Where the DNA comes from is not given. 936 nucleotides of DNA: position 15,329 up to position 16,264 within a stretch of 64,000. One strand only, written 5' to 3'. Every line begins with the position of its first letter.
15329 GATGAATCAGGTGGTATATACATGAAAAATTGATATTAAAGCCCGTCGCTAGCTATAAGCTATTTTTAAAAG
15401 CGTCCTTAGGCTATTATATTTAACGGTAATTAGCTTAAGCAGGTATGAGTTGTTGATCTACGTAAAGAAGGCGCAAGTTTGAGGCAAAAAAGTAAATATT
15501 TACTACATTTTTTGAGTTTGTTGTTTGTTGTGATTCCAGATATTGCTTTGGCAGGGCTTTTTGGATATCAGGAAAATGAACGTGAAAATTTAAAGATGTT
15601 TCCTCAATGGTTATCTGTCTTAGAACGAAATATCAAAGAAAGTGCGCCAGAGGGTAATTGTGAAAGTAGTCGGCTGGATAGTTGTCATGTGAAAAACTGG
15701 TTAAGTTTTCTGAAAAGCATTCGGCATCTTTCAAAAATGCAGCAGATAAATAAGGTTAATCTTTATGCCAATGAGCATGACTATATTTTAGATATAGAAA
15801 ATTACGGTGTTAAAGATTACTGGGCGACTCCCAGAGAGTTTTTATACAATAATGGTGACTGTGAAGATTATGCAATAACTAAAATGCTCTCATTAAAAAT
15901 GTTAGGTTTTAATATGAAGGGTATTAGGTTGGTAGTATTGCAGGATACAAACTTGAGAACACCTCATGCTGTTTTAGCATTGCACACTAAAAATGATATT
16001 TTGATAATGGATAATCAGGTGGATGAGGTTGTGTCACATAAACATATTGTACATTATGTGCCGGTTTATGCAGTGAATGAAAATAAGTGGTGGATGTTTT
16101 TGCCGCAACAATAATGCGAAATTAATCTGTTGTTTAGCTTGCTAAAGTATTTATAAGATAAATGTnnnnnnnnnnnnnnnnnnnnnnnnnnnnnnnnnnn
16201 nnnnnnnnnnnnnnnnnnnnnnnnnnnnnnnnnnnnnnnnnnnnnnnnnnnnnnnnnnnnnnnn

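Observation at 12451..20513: Divergent two-arm locus pairing a LapG-like protease / HD-GYP sensor / ExeA-ATPase arm with an OMP / Pro-rich / PEP-CTERM arm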

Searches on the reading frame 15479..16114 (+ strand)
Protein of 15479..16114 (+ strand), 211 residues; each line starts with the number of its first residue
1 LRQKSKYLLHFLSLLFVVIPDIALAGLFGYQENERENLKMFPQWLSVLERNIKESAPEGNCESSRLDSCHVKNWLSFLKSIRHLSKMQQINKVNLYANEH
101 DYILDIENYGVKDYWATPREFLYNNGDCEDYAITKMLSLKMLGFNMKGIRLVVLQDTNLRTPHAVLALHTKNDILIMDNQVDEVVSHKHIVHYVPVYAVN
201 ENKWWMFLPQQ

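Call 3: search_protein_families(library=pfam, proteins=[window:15479-16114:+], max_evalue=0.01)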
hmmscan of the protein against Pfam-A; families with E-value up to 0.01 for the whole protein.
window:15479-16114:+ (211 aa): 2 families
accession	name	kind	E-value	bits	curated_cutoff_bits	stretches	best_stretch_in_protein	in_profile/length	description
PF06035.17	Peptidase_C93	-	5.4e-19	69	27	1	84-207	36-156/162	Bacterial transglutaminase-like cysteine proteinase BTLCP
PF04473.18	DUF553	-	3.3e-05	23.8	20.5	1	102-187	46-121/140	Transglutaminase-like domain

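Call 4: search_protein_families(library=ncbifam, proteins=[window:15479-16114:+], max_evalue=0.01)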
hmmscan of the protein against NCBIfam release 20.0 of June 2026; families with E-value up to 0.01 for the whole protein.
window:15479-16114:+ (211 aa): 1 family
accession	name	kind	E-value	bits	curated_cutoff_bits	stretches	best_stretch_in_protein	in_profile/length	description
NF045674.1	CystProtLapG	equivalog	5.8e-22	78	320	1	70-206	47-187/221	cysteine protease LapG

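Call 7: find_encoding_contigs(protein=window:15479-16114:+, flank=10000, max_places=6)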
Protein window:15479-16114:+ (211 aa): no gene with exactly this product is on record in the collection.

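Call 8: find_homologous_proteins(query=window:15479-16114:+)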
Query window:15479-16114:+ (211 aa): 1155 proteins with E <= 0.001 among 1230 candidates; the best 120 are listed.
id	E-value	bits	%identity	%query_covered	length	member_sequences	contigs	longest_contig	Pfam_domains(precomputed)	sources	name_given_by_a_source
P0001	2.1e-133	461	94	100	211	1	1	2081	PF06035.18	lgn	-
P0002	8.1e-131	452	99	93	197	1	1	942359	PF06035.18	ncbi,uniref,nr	ncbi:MAG: hypothetical protein DIZ80_10900 [endosymbiont of Galathealinum brachiosum]|uniref:Transgl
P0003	2.8e-126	437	90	100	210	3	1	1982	PF06035.18,PF04473.19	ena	-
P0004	5.5e-114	397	81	100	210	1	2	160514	PF06035.18,PF04473.19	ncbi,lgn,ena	-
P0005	2.1e-113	395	80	98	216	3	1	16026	PF06035.18,PF04473.19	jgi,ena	-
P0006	6.5e-112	390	78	98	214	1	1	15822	PF06035.18,PF04473.19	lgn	-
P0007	1.5e-111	389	78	98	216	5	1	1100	PF06035.18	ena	-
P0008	4.8e-111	387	82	91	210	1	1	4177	PF06035.18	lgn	-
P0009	9.8e-111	386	77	98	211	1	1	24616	PF06035.18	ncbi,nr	ncbi:MAG: transglutaminase-like cysteine peptidase [Gammaproteobacteria bacterium]|nr:transglutamina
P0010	1.3e-110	386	80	96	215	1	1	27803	PF06035.18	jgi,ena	-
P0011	1.6e-110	386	79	98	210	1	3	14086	PF06035.18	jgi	jgi:predicted transglutaminase-like cysteine proteinase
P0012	2.7e-110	385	81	91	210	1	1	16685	PF06035.18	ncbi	-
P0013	2.8e-110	385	81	91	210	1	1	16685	PF06035.18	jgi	-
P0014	5.6e-109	381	81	93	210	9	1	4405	PF06035.18,PF04473.19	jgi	-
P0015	5.1e-107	374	80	93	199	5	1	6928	PF06035.18,PF04473.19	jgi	-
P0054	7.3e-98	344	73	93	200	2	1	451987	PF06035.18,PF04473.19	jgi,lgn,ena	-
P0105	8.1e-90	318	68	93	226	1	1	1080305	PF06035.18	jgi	jgi:predicted transglutaminase-like cysteine proteinase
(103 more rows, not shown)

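Call 9: find_encoding_contigs(protein=P0004, flank=10000, max_places=2)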
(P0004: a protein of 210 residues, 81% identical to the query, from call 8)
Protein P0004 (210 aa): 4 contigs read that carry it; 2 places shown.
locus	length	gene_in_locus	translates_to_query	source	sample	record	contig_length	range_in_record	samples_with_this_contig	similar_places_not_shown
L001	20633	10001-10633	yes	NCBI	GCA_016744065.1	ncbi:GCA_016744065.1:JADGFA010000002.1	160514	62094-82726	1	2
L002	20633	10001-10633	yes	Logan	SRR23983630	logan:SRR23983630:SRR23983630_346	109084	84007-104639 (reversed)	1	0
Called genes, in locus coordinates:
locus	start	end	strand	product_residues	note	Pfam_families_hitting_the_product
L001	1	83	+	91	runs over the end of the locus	-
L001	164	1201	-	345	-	PF07719:TPR_2 (faint), PF13414:TPR_11 (weak)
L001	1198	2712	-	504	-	PF00672:HAMP, PF00211:Guanylate_cyc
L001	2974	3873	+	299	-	PF02463:SMC_N (faint), PF13175:AAA_15 (faint), PF00005:ABC_tran, PF13304:AAA_21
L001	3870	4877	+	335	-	PF12698:ABC2_membrane_3, PF01061:ABC2_membrane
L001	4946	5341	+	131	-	PF09722:Xre_MbcA_ParS_C (weak)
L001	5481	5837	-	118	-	PF01329:Pterin_4a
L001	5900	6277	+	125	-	-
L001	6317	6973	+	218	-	PF01656:CbiA, PF07015:VirC1 (faint), PF10609:ParA, PF13614:AAA_31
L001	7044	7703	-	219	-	-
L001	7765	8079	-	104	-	-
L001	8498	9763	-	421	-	PF24575:TPR_Slam (weak)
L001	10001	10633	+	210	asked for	PF04473:DUF553 (weak), PF06035:Peptidase_C93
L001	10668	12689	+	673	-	PF01966:HD, PF13487:HD_5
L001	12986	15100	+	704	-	PF13191:AAA_16 (weak), PF13401:AAA_22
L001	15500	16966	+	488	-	PF00224:PK, PF02887:PK_C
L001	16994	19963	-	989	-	PF18083:PutA_N, PF01619:Pro_dh, PF00171:Aldedh, PF05893:LuxC (weak)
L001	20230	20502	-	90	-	PF07238:PilZ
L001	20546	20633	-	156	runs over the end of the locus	PF03625:DUF302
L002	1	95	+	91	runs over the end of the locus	-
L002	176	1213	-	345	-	PF07719:TPR_2 (faint), PF13414:TPR_11 (weak)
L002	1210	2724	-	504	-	PF00672:HAMP, PF00211:Guanylate_cyc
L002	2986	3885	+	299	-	PF02463:SMC_N (faint), PF13175:AAA_15 (faint), PF00005:ABC_tran, PF13304:AAA_21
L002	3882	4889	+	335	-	PF12679:ABC2_membrane_2 (faint), PF12698:ABC2_membrane_3, PF01061:ABC2_membrane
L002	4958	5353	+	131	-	PF09722:Xre_MbcA_ParS_C (weak)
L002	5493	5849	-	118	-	PF01329:Pterin_4a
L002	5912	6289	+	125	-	-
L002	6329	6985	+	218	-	PF01656:CbiA, PF07015:VirC1 (faint), PF10609:ParA, PF13614:AAA_31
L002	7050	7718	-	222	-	-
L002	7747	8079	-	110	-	-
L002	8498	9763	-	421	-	PF24575:TPR_Slam (weak)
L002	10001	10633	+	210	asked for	PF04473:DUF553 (weak), PF06035:Peptidase_C93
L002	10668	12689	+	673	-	PF01966:HD, PF13487:HD_5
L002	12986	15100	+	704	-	PF13191:AAA_16 (weak), PF13401:AAA_22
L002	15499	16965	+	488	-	PF00224:PK, PF02887:PK_C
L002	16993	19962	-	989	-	PF18083:PutA_N, PF01619:Pro_dh, PF00171:Aldedh, PF05893:LuxC (weak)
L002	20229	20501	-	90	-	PF07238:PilZ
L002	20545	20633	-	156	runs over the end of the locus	PF03625:DUF302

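Call 10: find_encoding_contigs(protein=P0054, flank=10000, max_places=2)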
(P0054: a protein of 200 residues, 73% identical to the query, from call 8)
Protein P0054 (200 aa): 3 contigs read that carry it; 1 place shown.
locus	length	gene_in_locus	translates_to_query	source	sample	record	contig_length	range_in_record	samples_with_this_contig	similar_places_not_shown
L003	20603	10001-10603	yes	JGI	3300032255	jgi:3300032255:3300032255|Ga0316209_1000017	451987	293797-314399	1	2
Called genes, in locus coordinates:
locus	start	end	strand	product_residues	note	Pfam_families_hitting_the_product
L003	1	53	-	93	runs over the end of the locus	PF06865:Ppnp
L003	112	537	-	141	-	PF00583:Acetyltransf_1, PF13508:Acetyltransf_7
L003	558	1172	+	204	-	PF03942:DTW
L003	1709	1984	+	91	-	-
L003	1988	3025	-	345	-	PF00515:TPR_1 (faint), PF07719:TPR_2 (faint), PF13428:TPR_14 (faint), PF13414:TPR_11 (faint)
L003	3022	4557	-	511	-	PF00672:HAMP, PF00211:Guanylate_cyc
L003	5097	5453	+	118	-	PF09722:Xre_MbcA_ParS_C (weak)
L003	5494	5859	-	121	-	PF01329:Pterin_4a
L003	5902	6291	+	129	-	-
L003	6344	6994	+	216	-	PF01656:CbiA, PF10609:ParA, PF13614:AAA_31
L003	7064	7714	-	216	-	-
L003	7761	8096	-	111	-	-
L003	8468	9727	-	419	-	PF24575:TPR_Slam (weak)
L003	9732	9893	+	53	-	-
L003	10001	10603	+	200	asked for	PF04473:DUF553 (weak), PF06035:Peptidase_C93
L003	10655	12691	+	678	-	PF02743:dCache_1, PF13426:PAS_9 (faint), PF01966:HD (weak), PF13487:HD_5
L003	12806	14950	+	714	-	PF13191:AAA_16 (weak), PF13401:AAA_22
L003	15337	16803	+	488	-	PF00224:PK, PF02887:PK_C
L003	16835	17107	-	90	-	PF07238:PilZ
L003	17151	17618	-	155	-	PF03625:DUF302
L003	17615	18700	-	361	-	PF13442:Cytochrome_CBB3, PF00034:Cytochrom_C, PF13442:Cytochrome_CBB3, PF03625:DUF302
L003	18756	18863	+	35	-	-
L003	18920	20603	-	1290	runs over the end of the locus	PF00270:DEAD, PF13401:AAA_22 (faint), PF00271:Helicase_C, PF04408:WHD_HA2 (weak), PF21010:HA2_C, PF07717:OB_NTP_bind, PF11898:DUF3418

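Call 11: find_encoding_contigs(protein=P0105, flank=10000, max_places=2)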
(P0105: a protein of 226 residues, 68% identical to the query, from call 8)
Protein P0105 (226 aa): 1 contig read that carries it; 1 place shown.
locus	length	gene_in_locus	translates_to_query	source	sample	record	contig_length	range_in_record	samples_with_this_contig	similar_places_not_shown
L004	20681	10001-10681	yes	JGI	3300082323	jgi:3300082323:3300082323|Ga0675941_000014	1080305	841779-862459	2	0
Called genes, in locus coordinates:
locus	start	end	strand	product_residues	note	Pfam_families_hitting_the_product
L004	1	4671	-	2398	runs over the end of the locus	PF01841:Transglut_core, PF20148:DUF6531 (weak), PF05593:RHS_repeat (weak), PF25023:TEN_YD-shell, PF05593:RHS_repeat, PF25023:TEN_YD-shell, PF05593:RHS_repeat (weak), PF25023:TEN_YD-shell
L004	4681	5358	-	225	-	-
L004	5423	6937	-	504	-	PF13243:SQHop_cyclase_C (faint), PF13249:SQHop_cyclase_N (faint), PF02412:TSP_3 (faint), PF11617:Cu-binding_MopE (weak), PF00404:Dockerin_1 (weak)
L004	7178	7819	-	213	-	-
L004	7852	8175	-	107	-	-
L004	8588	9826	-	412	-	PF24575:TPR_Slam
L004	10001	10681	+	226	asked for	PF06035:Peptidase_C93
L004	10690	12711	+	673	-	PF02743:dCache_1, PF01966:HD (weak), PF13487:HD_5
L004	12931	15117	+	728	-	PF13191:AAA_16, PF13401:AAA_22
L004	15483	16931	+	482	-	PF00224:PK, PF02887:PK_C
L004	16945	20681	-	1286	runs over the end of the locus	PF00270:DEAD (weak), PF13401:AAA_22 (faint), PF00271:Helicase_C, PF21010:HA2_C, PF07717:OB_NTP_bind, PF11898:DUF3418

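Call 18: find_related_loci(query=window:15479-16114:+, collection=genome_contigs, flank=10000)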
Query window:15479-16114:+ (211 aa) in genome_contigs; peptide patterns used: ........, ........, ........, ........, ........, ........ (x = any residue, [..] = any of these).
48 stretches matched a pattern; 15 encode a relative of the query (tblastn E <= 1e-3); 15 distinct loci.
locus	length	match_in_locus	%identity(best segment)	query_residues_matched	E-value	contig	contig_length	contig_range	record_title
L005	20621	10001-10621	82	4-210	3e-118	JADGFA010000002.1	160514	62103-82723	MAG: Gammaproteobacteria bacterium isolate OB6 NODE_27_length_160514_cov_5.780120, whole genome shotgun sequence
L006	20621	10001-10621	77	4-210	6e-115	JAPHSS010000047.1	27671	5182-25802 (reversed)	MAG: Gammaproteobacteria bacterium isolate N3S-Bin_1 c_000000342303, whole genome shotgun sequence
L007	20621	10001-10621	77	4-210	2e-114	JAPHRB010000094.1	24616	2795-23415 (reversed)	MAG: Gammaproteobacteria bacterium isolate N1D-Bin_4 c_000001143734, whole genome shotgun sequence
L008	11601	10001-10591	75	14-210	1e-105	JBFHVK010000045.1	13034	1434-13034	MAG: Gammaproteobacteria bacterium isolate Mix_sand09.2021.07.G.48 k141_792904_length_13034_cov_33.7696, whole genome sh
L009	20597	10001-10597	74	12-210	2e-104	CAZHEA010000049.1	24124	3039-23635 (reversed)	MAG TPA_asm: uncultured Thiotrichaceae bacterium isolate SRP128015_co1_15 genome assembly, contig: NODE_2621_length_2412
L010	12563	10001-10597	68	14-210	3e-95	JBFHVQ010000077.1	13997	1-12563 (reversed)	MAG: Gammaproteobacteria bacterium isolate Mix_sand09.2021.07.G.57 k141_516289_length_13997_cov_14.0000, whole genome sh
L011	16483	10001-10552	59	25-209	1e-76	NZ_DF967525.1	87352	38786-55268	Sulfuricella sp. T08, whole genome shotgun sequence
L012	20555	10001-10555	46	23-206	5e-59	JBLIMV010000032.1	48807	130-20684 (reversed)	MAG: Paracoccaceae bacterium isolate 3300053785_58 Ga0535658_0000943, whole genome shotgun sequence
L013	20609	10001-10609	44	12-206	8e-59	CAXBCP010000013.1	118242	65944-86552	MAG TPA_asm: uncultured Rhodospirillaceae bacterium isolate ERR2762135_concoct_49 genome assembly, contig: ERZ3421838.33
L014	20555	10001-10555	46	23-206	8e-58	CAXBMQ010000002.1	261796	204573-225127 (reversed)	MAG TPA_asm: uncultured Rhodospirillaceae bacterium isolate ERR2762121_concoct_63 genome assembly, contig: ERZ3421540.96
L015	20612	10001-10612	41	11-206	9e-52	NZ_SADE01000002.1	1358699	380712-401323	Hwanghaeella grinnelliae strain Gri0909 Gri0909_2, whole genome shotgun sequence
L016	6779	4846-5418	43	21-206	5e-51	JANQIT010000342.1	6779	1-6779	MAG: Hwanghaeella sp. isolate PL24a_bin.65 k99_1452124, whole genome shotgun sequence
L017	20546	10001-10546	43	26-206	4e-51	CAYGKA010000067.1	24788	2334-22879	MAG TPA_asm: uncultured Flavobacteriaceae bacterium isolate ERP117304_co1_216 genome assembly, contig: NODE_2108_length_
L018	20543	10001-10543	47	27-206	1e-54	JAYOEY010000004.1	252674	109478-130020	MAG: Rhodospirillales bacterium isolate 139552_S154_concoct_bins.tsv.156 NODE_18_length_252674_cov_32.124440, whole geno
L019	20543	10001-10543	44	27-206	1e-50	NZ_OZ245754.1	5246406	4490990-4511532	MAG: Hwanghaeella sp. isolate 9d4bd5e5-7ca4-4b37-8c68-d55d091dd460 chromosome 1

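Call 24: search_protein_families(library=pfam, proteins=[L011:229-2547:+, L011:2750-4822:-, L011:4999-5760:-, L011:6338-7648:+, L011:7872-9140:+, L011:10594-12651:+, L011:12830-13750:-, L011:9335-9691:+], max_evalue=0.001)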
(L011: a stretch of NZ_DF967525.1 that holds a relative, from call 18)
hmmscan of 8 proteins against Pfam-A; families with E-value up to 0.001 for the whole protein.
L011:229-2547:+ (772 aa): 7 families
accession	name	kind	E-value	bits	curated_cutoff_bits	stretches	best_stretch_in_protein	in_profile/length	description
PF00563.25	EAL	-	4.1e-81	272.3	31.3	1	518-752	3-236/236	EAL domain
PF00990.26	GGDEF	-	1.2e-45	155.6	23.8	1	341-497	1-160/161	Diguanylate cyclase, GGDEF domain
PF13426.13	PAS_9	-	3.5e-19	69.4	27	1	227-329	2-103/103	PAS domain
PF00989.32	PAS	-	2.8e-14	53.5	22.6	1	220-326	5-112/113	PAS fold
PF08448.16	PAS_4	-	3.5e-12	47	23.1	1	222-331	1-109/110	PAS fold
PF08447.18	PAS_3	-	1.1e-08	35.7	25.6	1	239-323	2-88/89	PAS fold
PF13188.13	PAS_8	-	2.1e-08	34.2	21.8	1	219-261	4-43/65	PAS domain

L011:2750-4822:- (690 aa): 4 families
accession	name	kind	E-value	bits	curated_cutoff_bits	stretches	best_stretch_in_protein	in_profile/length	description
PF13487.12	HD_5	-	2.5e-41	141.7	27.2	1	505-669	3-170/170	HD domain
PF08448.16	PAS_4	-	1e-10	42.2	23.1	1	380-486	2-107/110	PAS fold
PF01966.28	HD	-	2.8e-08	34.5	22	1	517-638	2-116/116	HD domain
PF00989.32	PAS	-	0.00044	20.7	22.6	0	375-422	3-50/113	PAS fold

L011:4999-5760:- (253 aa): 2 families
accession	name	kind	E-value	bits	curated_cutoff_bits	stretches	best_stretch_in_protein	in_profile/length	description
PF06035.17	Peptidase_C93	-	5.5e-20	72.2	27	1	128-252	36-157/162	Bacterial transglutaminase-like cysteine proteinase BTLCP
PF04473.18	DUF553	-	2e-06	27.8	20.5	1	143-230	35-120/140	Transglutaminase-like domain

L011:6338-7648:+ (436 aa): 1 family
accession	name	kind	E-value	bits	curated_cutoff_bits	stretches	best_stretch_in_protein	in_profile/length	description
PF24575.1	TPR_Slam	-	1.7e-06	28.8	35.2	1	47-99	51-103/104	Surface lipoprotein assembly modifier, N-terminal TPR repeats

L011:7872-9140:+ (422 aa): 1 family
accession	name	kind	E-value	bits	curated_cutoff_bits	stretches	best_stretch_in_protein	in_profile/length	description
PF01298.24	TbpB_B_D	-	7.8e-08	33.3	26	1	299-383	27-109/126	C-lobe and N-lobe beta barrels of Tf-binding protein B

L011:10594-12651:+ (685 aa): 5 families
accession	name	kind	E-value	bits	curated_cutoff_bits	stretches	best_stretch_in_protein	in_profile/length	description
PF13487.12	HD_5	-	2.4e-40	138.5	27.2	1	504-667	4-170/170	HD domain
PF08448.16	PAS_4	-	1.3e-15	58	23.1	1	380-485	2-108/110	PAS fold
PF01966.28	HD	-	3.6e-08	34.1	22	1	515-636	2-116/116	HD domain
PF13426.13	PAS_9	-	0.00011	22.8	27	1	384-484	2-103/103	PAS domain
PF02743.24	dCache_1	-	0.00071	19.6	45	0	49-308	13-238/240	Cache domain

L011:12830-13750:- (306 aa): 1 family
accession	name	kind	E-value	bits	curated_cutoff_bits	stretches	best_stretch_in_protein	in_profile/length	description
PF01171.26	ATP_bind_3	-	1.4e-18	67.7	27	1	91-255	2-162/182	PP-loop family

L011:9335-9691:+ (118 aa): 0 families

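Call 25: search_protein_families(library=pfam, proteins=[L015:6021-7562:-, L015:7592-9742:-, L015:10777-12063:+, L015:12089-13138:+, L015:13178-14671:-, L015:13670-15499:+, L015:4501-5355:-, L015:3176-4399:+], max_evalue=0.001)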
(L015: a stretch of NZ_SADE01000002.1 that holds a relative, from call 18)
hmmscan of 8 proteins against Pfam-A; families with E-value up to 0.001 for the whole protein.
L015:6021-7562:- (513 aa): 4 families
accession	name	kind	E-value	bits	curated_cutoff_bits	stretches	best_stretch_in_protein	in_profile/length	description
PF00294.29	PfkB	-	6.2e-37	128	25.8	1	44-341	3-299/302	pfkB family carbohydrate kinase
PF01467.32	CTP_transf_like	-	4.7e-19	69.3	21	1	383-478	1-94/133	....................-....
PF08543.17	Phos_pyr_kin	-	7.1e-05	22.7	27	1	226-324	120-224/246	Phosphomethylpyrimidine kinase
PF02569.21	Pantoate_ligase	-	0.0001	22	20.7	1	361-412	3-53/268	Pantoate-beta-alanine ligase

L015:7592-9742:- (716 aa): 3 families
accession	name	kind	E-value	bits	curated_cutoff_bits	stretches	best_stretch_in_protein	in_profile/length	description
PF13487.12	HD_5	-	9.5e-33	113.8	27.2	1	526-690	3-170/170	HD domain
PF08448.16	PAS_4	-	2e-12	47.8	23.1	1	402-510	2-110/110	PAS fold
PF01966.28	HD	-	1.1e-05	26.1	22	1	538-656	2-113/116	HD domain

L015:10777-12063:+ (428 aa): 1 family
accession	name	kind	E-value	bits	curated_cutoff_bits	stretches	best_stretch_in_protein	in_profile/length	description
PF00563.25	EAL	-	4.8e-07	29.8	31.3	1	234-403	58-231/236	EAL domain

L015:12089-13138:+ (349 aa): 1 family
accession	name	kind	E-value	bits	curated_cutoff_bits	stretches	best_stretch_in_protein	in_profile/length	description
PF03186.18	CobD_Cbib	-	7.9e-98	327.6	34.4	1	34-327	1-281/282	CobD/Cbib protein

L015:13178-14671:- (497 aa): 3 families
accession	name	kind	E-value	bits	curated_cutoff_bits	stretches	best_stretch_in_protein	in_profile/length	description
PF07685.20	GATase_3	-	1.4e-54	185.2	27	1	265-448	1-194/196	CobB/CobQ-like glutamine amidotransferase domain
PF01656.29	CbiA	-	2.1e-18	66.9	25.4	1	10-233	2-114/125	CobQ/CobB/MinD/ParA nucleotide binding domain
PF13500.12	AAA_26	-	3.3e-16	60.2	27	1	9-231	3-191/198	AAA domain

L015:13670-15499:+ (609 aa): 0 families

L015:4501-5355:- (284 aa): 2 families
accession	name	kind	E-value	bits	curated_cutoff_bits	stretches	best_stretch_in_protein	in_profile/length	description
PF13116.12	YhdP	-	4.2e-07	28.7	46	1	15-137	9-124/1224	YhdP protein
PF05359.17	DUF748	-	6.2e-07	28.3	50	1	16-182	13-166/1037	Domain of Unknown Function (DUF748)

L015:3176-4399:+ (407 aa): 1 family
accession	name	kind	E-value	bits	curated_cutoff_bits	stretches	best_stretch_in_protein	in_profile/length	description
PF00291.31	PALP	-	5.3e-70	236.5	35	1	79-380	3-294/295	Pyridoxal-phosphate dependent enzyme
